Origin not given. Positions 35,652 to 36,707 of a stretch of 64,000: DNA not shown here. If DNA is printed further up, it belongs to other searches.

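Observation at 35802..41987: Giant 1809-aa coiled-coil protein with a bilobed glycine-zipper hydrophobic domain, translationally coupled (TAGATG) to a 251-aa ORF of unknown fold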

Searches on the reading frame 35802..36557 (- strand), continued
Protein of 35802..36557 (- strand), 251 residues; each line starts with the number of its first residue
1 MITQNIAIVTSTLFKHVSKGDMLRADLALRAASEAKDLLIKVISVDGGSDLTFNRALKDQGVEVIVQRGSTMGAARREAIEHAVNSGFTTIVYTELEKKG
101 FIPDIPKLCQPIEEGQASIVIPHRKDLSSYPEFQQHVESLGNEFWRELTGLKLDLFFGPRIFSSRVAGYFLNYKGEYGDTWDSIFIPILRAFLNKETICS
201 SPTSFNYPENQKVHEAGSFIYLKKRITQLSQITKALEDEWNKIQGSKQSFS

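Call 44: search_protein_families(library=pfam, proteins=[L012:8909-9931:+, L012:10751-11461:+, L012:11419-12687:+, L020:8757-9704:+, L020:10859-11401:+, L020:11403-12503:+, L022:10813-11826:+, L022:11823-12428:+, L019:2469-3647:+, L019:4517-5620:+], max_evalue=0.001)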
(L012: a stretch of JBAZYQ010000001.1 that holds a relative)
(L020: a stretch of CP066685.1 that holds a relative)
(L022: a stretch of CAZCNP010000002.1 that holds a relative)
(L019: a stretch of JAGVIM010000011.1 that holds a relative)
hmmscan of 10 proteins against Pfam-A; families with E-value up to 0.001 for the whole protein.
L012:8909-9931:+ (340 aa): 2 families
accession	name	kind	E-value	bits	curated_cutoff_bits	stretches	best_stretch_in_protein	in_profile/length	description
PF00288.32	GHMP_kinases_N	-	1.5e-16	60.8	22.3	1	87-162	13-86/87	GHMP kinases N terminal domain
PF08544.19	GHMP_kinases_C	-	4.2e-10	40.3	21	1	240-318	3-82/85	GHMP kinases C terminal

L012:10751-11461:+ (236 aa): 0 families

L012:11419-12687:+ (422 aa): 1 family
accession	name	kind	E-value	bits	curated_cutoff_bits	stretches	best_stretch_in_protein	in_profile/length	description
PF04101.22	Glyco_tran_28_C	-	0.00061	20.3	22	0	323-393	75-146/166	Glycosyltransferase family 28 C-terminal domain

L020:8757-9704:+ (315 aa): 3 families
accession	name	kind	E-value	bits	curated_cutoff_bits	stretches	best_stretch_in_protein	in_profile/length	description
PF00535.33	Glycos_transf_2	-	7e-36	124.1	23.3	1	3-164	1-166/168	Glycosyl transferase family 2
PF10111.15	Glyco_tranf_2_2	-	9.8e-14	51.9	27.3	1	3-106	1-104/276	Glycosyltransferase like family 2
PF13641.12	Glyco_tranf_2_3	-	9.9e-05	22.9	27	1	2-115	3-119/230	Glycosyltransferase like family 2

L020:10859-11401:+ (180 aa): 1 family
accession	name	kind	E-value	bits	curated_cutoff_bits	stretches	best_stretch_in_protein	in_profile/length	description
PF13439.12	Glyco_transf_4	-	7.9e-09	36.2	28.5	1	16-179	3-165/170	Glycosyltransferase Family 4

L020:11403-12503:+ (366 aa): 5 families
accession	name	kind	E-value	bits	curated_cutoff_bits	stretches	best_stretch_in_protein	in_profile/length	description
PF00534.26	Glycos_transf_1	-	4.9e-40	137.3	26.4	1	180-342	4-172/172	Glycosyl transferases group 1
PF13692.12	Glyco_trans_1_4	-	1.7e-33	116.3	27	1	190-328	2-142/142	Glycosyl transferases group 1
PF20706.3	GT4-conflict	-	1.2e-10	41.4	26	1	161-353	172-383/385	Family 4 Glycosyltransferase in conflict systems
PF13524.12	Glyco_trans_1_2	-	2e-08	34.7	25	1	207-355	5-142/144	Glycosyl transferase-like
PF13439.12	Glyco_transf_4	-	2.9e-07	31.1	28.5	1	79-171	67-167/170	Glycosyltransferase Family 4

L022:10813-11826:+ (337 aa): 2 families
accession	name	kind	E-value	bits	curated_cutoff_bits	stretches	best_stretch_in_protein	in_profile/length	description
PF00288.32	GHMP_kinases_N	-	1.1e-12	48.4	22.3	1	85-155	17-87/87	GHMP kinases N terminal domain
PF08544.19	GHMP_kinases_C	-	9.1e-12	45.6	21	1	226-305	2-82/85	GHMP kinases C terminal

L022:11823-12428:+ (201 aa): 2 families
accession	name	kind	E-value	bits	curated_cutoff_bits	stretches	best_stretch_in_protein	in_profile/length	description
PF13580.11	SIS_2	-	4.6e-18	66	27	1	8-146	2-138/138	SIS domain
PF01380.27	SIS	-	1.4e-08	35.1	25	1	107-182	49-122/131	SIS domain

L019:2469-3647:+ (392 aa): 1 family
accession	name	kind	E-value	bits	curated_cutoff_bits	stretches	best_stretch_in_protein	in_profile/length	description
PF01075.23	Glyco_transf_9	-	1.2e-28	100.5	22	1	106-359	7-243/247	Glycosyltransferase family 9 (heptosyltransferase)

L019:4517-5620:+ (367 aa): 5 families
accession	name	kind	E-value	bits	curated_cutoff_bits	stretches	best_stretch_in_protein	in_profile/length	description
PF16363.11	GDP_Man_Dehyd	-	3.5e-131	438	27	1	7-339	1-332/332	GDP-mannose 4,6 dehydratase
PF01370.27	Epimerase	-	1.3e-67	228.2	20.9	1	6-255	1-240/240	NAD dependent epimerase/dehydratase family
PF04321.23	RmlD_sub_bind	-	1.6e-10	41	27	1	5-165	2-130/287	RmlD substrate binding domain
PF02719.21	Polysacc_synt_2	-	7.5e-07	29.1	20.2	1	7-123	2-116/293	Polysaccharide biosynthesis protein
PF07993.18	NAD_binding_4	-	0.00024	20.8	20.1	0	8-164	1-181/258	Male sterility protein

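Call 61: list_cluster_members(proteins=[P0001, P0023, P0024, P0002])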
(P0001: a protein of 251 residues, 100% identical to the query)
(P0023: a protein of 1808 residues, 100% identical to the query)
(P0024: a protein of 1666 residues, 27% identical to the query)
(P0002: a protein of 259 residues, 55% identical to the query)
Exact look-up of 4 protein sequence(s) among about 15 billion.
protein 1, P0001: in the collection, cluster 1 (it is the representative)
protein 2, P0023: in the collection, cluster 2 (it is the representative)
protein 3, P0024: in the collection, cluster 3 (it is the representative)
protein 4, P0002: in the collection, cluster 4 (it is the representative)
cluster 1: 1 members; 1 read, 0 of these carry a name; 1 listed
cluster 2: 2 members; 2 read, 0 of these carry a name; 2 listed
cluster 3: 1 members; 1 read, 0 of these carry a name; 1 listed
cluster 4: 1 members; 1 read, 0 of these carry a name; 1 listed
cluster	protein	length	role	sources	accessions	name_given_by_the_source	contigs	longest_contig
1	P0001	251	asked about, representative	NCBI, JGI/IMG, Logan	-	-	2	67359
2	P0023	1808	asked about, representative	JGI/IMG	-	-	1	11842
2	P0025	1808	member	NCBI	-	-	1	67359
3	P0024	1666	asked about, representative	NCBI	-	-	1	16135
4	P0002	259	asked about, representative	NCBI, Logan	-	-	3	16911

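Call 94: search_protein_families(library=ncbifam, proteins=[window:35802-36557:-], max_evalue=0.01)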
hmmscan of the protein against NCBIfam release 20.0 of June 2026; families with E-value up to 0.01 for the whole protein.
window:35802-36557:- (251 aa): 2 families
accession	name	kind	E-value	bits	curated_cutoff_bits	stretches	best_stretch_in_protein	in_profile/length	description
TIGR04182.1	glyco_TIGR04182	equivalog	5.8e-06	25.9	325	1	41-143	29-127/293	S-layer glycoprotein N-glycosyltransferase AglJ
NF041391.1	DPhHxTase_Halo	equivalog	1.1e-05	24.5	375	1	32-117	17-98/213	dolichyl-phosphate hexose transferase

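Call 106: fold_search(model_id=the predicted structure, library=pdb)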
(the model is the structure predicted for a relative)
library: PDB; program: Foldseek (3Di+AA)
matches with E <= 10: 1578; with E <= 0.001: 126
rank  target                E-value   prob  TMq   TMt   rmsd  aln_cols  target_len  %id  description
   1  4dec                  2.2e-07  1.00  0.57  0.51   5.6       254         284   14  Crystal structure of glucosyl-3-phosphoglycerate synthase from Mycobacterium tuberculosis in complex with Mn2+, uridine- (released 2012-06-06)
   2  8vxh_A                2.3e-07  1.00  0.61  0.50   4.3       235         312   17  Cryo-EM Structure of the Glycosyltransferase ArnC from Salmonella enterica in the Apo State Determined on Talos Arctic (released 2025-02-05)
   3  2bo4_A                2.5e-07  1.00  0.56  0.39   5.0       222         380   12  Dissection of mannosylglycerate synthase: an archetypal mannosyltransferase (released 2005-06-06)
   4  2y4j_B                2.6e-07  1.00  0.61  0.43   4.7       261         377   13  MANNOSYLGLYCERATE SYNTHASE IN COMPLEX WITH LACTATE (released 2011-02-02)
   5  9b77_A                2.8e-07  1.00  0.60  0.50   4.5       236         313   17  Cryo-EM Structure of the Glycosyltransferase ArnC from Salmonella enterica in the Apo State Determined on Krios micros (released 2025-02-05)
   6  5jt0                  2.8e-07  1.00  0.53  0.49   5.9       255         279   13  Crystal structure of glucosyl-3-phosphoglycerate synthase from Mycobacterium tuberculosis in complex with Mn2+, uridine- (released 2017-05-24)
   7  2y4m_A                3.3e-07  1.00  0.60  0.43   5.1       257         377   12  MANNOSYLGLYCERATE SYNTHASE IN COMPLEX WITH GDP-Mannose (released 2011-02-02)
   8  9bhc_A                3.9e-07  1.00  0.57  0.47   5.1       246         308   17  Salmonella undecaprenyl-phosphate 4-deoxy-4-formamido-L-arabinose transferase (ArnC) (released 2025-02-12)
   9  3e26                  4.7e-07  1.00  0.66  0.61   3.9       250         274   14  Crystal structure of M. tuberculosis glucosyl-3-phosphoglycerate synthase (released 2008-12-02)
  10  2y4k_A                5.0e-07  1.00  0.57  0.40   4.6       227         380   11  MANNOSYLGLYCERATE SYNTHASE IN COMPLEX WITH MG-GDP (released 2011-02-02)
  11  2bo7_A                5.0e-07  1.00  0.51  0.37   6.4       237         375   12  DISSECTION OF MANNOSYLGLYCERATE SYNTHASE: AN ARCHETYPAL MANNOSYLTRANSFERASE (released 2005-06-06)
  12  3cgx                  5.2e-07  1.00  0.52  0.56   8.1       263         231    9  Crystal structure of putative nucleotide-diphospho-sugar transferase (YP_389115.1) from Desulfovibrio desulfuricans G20  (released 2008-03-18)
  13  9hwj_A                5.6e-07  1.00  0.54  0.46   9.5       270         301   15  Structure of Undecaprenyl-phosphate 4-deoxy-4-formamido-L-arabinose transferase embedded in nanodisc (released 2026-01-14)
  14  7qoq_B                6.2e-07  1.00  0.57  0.50   5.8       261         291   14  Crystal structure of Mycobacterium hassiacum glucosyl-3-phosphoglycerate synthase at pH 8.5 in complex with UMP and Ma (released 2023-01-18)
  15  2y4j_A                7.4e-07  1.00  0.60  0.43   5.1       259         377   11  MANNOSYLGLYCERATE SYNTHASE IN COMPLEX WITH LACTATE (released 2011-02-02)
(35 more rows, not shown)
